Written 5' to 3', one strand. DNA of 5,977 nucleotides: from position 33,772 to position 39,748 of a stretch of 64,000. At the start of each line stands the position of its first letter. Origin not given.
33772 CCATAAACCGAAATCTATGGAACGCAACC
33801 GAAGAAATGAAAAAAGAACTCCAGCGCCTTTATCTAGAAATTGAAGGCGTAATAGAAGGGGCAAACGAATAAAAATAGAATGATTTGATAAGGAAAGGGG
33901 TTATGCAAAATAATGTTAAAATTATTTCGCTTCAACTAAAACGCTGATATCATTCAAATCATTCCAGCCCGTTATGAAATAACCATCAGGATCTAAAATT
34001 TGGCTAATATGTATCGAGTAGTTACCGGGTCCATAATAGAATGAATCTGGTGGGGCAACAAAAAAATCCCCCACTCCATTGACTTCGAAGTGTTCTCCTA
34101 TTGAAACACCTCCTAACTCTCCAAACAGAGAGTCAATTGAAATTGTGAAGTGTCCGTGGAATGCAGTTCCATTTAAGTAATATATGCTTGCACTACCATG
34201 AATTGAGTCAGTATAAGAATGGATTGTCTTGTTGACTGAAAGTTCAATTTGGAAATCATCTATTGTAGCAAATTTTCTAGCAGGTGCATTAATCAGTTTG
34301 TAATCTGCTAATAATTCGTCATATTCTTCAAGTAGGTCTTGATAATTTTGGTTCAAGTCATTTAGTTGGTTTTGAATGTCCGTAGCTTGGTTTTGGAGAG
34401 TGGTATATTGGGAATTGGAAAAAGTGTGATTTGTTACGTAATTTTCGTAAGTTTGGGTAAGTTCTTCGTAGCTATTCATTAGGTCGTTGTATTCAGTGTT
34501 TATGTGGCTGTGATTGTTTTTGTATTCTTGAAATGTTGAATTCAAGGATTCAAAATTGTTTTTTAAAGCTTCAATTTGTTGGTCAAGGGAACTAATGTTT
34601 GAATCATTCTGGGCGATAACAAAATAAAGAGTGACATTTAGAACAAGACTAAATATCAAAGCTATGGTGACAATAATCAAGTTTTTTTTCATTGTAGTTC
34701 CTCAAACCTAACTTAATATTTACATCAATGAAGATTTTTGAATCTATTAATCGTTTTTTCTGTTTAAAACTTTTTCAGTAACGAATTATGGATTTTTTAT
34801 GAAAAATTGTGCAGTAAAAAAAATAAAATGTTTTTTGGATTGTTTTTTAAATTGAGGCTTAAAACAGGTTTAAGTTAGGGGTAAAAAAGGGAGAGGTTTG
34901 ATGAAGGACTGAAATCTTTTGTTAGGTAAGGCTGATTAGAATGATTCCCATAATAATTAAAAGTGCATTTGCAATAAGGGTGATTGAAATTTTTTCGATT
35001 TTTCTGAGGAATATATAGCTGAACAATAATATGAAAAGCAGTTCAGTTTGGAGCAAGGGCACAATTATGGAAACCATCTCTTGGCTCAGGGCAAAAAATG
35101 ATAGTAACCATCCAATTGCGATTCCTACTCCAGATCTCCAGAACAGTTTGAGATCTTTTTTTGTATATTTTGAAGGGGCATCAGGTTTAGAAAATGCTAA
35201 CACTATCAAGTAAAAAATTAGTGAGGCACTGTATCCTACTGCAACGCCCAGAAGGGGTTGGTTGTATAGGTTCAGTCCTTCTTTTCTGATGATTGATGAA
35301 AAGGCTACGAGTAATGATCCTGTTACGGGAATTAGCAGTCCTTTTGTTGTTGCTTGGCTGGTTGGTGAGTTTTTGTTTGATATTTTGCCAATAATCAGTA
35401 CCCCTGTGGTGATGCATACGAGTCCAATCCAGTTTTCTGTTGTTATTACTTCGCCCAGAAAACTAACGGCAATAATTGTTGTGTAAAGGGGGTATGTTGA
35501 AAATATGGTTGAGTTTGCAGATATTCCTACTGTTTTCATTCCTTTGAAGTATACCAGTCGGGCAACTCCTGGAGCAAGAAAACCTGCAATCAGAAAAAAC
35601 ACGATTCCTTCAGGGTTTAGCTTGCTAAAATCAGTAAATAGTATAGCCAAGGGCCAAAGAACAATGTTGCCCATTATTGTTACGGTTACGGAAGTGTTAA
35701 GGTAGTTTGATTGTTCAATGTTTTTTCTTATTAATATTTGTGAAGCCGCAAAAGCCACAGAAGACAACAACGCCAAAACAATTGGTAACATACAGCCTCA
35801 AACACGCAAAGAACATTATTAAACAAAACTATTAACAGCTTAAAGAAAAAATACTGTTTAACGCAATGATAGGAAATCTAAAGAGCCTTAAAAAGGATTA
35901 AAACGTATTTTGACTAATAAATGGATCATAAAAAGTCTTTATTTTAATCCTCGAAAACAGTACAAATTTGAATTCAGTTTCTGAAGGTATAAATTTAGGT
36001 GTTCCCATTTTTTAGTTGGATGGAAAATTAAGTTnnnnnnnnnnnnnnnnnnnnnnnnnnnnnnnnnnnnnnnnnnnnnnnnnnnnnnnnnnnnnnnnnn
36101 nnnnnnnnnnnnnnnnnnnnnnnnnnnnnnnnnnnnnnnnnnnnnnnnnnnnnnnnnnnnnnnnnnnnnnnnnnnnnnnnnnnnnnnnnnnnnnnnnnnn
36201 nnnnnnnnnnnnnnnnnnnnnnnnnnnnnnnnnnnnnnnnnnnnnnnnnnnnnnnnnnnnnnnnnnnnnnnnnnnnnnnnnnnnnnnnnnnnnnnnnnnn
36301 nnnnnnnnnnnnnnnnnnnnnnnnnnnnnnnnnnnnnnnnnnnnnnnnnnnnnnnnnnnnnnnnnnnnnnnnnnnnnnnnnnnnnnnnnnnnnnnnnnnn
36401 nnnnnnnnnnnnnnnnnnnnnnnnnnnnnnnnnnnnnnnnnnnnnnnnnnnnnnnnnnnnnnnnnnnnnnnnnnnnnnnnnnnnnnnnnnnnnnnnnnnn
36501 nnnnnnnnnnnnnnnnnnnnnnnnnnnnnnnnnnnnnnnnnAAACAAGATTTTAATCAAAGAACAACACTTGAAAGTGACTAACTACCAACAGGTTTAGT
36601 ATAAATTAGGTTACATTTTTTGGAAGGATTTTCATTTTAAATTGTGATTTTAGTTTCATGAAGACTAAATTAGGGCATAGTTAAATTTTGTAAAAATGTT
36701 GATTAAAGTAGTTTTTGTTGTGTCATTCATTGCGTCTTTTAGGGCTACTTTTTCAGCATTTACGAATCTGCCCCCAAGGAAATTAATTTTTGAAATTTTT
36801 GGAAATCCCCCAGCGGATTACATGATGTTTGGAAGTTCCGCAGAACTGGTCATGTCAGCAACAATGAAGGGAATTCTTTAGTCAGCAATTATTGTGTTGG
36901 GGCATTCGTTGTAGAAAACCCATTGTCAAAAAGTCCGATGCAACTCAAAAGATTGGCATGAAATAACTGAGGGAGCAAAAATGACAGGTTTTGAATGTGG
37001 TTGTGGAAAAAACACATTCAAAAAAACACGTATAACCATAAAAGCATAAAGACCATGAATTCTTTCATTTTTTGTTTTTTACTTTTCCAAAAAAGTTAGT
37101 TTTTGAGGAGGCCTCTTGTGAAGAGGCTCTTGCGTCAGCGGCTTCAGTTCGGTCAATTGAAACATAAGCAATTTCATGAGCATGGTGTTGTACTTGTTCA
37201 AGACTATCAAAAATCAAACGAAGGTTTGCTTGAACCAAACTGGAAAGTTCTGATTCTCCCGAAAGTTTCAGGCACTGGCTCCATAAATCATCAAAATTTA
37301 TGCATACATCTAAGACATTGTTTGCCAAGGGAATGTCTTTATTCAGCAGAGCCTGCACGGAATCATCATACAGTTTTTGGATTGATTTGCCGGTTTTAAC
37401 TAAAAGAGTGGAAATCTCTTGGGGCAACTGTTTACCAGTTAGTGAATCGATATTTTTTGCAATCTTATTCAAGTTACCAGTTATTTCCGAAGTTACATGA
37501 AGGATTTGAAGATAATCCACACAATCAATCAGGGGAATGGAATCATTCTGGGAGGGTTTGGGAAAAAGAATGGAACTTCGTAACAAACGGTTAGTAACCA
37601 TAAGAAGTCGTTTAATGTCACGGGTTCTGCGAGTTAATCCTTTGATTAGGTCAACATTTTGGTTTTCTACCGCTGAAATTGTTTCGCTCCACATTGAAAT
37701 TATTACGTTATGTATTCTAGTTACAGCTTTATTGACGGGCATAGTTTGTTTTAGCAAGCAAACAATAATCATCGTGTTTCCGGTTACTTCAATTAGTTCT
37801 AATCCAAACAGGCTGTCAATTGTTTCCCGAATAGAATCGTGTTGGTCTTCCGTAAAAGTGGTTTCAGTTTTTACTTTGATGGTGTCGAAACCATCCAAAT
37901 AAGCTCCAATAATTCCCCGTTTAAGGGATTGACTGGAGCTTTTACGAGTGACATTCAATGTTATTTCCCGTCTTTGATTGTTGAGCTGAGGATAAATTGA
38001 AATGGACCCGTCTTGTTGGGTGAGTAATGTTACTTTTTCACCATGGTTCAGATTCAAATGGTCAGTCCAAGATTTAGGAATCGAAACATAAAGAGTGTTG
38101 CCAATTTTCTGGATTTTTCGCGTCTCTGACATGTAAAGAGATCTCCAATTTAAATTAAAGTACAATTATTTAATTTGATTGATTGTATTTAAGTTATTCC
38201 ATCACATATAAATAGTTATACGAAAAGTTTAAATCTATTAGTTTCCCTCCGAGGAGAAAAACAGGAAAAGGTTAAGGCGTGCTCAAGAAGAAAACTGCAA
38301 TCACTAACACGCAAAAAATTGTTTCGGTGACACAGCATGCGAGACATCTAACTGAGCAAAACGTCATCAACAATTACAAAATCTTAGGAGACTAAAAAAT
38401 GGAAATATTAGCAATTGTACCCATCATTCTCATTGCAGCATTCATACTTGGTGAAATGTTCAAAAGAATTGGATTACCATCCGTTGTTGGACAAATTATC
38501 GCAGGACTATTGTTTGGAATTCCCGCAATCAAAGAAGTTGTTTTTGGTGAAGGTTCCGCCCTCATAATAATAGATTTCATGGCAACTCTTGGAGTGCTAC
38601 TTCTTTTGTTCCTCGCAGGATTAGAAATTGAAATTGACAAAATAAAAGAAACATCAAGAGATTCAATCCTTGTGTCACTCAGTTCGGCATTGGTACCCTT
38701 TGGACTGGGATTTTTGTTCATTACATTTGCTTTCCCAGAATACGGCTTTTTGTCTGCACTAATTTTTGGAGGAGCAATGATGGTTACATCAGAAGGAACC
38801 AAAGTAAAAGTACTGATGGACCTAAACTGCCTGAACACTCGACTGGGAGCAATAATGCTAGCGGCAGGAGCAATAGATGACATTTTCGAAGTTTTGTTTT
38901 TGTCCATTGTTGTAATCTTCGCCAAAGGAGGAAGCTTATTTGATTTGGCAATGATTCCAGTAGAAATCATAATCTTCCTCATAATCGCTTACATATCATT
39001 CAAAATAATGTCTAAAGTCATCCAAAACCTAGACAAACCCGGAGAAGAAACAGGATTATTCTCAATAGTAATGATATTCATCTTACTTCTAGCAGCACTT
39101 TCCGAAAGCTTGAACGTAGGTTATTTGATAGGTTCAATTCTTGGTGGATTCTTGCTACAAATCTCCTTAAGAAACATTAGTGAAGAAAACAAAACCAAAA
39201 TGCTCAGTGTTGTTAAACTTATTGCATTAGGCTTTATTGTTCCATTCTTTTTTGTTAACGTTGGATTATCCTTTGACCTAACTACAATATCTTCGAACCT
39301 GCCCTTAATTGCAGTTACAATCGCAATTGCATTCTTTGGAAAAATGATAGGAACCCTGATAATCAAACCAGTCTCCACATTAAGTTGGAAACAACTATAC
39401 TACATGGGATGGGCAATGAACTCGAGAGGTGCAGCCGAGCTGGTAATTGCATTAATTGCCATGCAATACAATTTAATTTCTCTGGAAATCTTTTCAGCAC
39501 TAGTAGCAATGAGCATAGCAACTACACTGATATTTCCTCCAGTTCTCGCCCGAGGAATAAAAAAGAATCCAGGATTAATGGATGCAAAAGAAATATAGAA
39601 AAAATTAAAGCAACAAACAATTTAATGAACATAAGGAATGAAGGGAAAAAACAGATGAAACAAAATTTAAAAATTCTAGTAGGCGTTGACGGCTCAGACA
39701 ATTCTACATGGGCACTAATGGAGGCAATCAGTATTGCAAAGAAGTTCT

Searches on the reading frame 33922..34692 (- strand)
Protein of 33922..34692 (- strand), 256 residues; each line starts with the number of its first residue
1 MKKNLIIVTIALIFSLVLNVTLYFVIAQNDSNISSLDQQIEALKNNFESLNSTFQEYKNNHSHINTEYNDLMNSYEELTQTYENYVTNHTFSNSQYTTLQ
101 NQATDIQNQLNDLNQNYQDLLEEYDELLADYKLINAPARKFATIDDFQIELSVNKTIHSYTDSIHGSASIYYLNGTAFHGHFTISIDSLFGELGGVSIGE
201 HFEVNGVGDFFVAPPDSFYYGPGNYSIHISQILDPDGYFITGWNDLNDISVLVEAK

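Call 32: search_protein_families(library=pfam, proteins=[window:33922-34692:-], max_evalue=0.00001)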
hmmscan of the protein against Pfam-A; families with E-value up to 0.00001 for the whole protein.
window:33922-34692:- (256 aa): 2 families
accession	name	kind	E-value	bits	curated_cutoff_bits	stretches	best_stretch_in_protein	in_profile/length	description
PF16535.10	T3SSipB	-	4.2e-06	27.6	31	1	39-114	19-94/155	Type III cell invasion protein SipB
PF17279.8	DUF5344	-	6.7e-06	27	27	0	34-89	9-66/87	Family of unknown function (DUF5344)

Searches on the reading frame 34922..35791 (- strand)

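Call 32: search_protein_families(library=pfam, proteins=[window:34922-35791:-], max_evalue=0.00001)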
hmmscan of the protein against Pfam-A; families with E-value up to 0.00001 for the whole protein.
window:34922-35791:- (289 aa): 2 families
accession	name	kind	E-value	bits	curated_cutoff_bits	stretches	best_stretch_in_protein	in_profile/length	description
PF00892.27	EamA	-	5e-29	101.7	28.2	2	3-134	3-133/135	EamA-like transporter family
PF03151.22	TPT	-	2.2e-09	37.6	30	0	84-133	85-134/291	Triose-phosphate Transporter family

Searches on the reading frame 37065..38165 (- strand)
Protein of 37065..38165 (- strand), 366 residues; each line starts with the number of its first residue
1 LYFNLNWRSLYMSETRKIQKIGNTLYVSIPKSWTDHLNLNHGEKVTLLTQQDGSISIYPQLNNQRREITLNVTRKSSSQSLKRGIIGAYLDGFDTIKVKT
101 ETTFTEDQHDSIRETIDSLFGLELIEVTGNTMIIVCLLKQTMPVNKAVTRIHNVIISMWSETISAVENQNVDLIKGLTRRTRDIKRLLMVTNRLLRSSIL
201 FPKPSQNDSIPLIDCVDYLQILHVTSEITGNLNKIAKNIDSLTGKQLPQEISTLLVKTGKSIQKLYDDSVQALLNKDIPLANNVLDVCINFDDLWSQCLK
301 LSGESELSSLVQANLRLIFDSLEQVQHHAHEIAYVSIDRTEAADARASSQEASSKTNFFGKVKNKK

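Call 9: search_protein_families(library=pfam, proteins=[window:37065-38165:-])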
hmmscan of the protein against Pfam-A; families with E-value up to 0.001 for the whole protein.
window:37065-38165:- (366 aa): 2 families
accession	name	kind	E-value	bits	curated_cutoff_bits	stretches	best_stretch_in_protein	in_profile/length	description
PF01895.24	PhoU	-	3.2e-08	34.3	23.5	0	149-238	2-88/89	PhoU domain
PF04014.23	MazE_antitoxin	-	6.6e-08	32.8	24.7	1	18-60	1-43/48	Antidote-toxin recognition MazE, bacterial antitoxin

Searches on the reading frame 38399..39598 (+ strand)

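Call 9: search_protein_families(library=pfam, proteins=[window:38399-39598:+])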
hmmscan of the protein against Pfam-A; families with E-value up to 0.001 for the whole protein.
window:38399-39598:+ (399 aa): 1 family
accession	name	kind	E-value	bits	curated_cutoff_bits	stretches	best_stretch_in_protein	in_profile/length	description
PF00999.27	Na_H_Exchanger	-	3.4e-53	181.3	26.2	1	11-383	2-373/375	Sodium/hydrogen exchanger, transmembrane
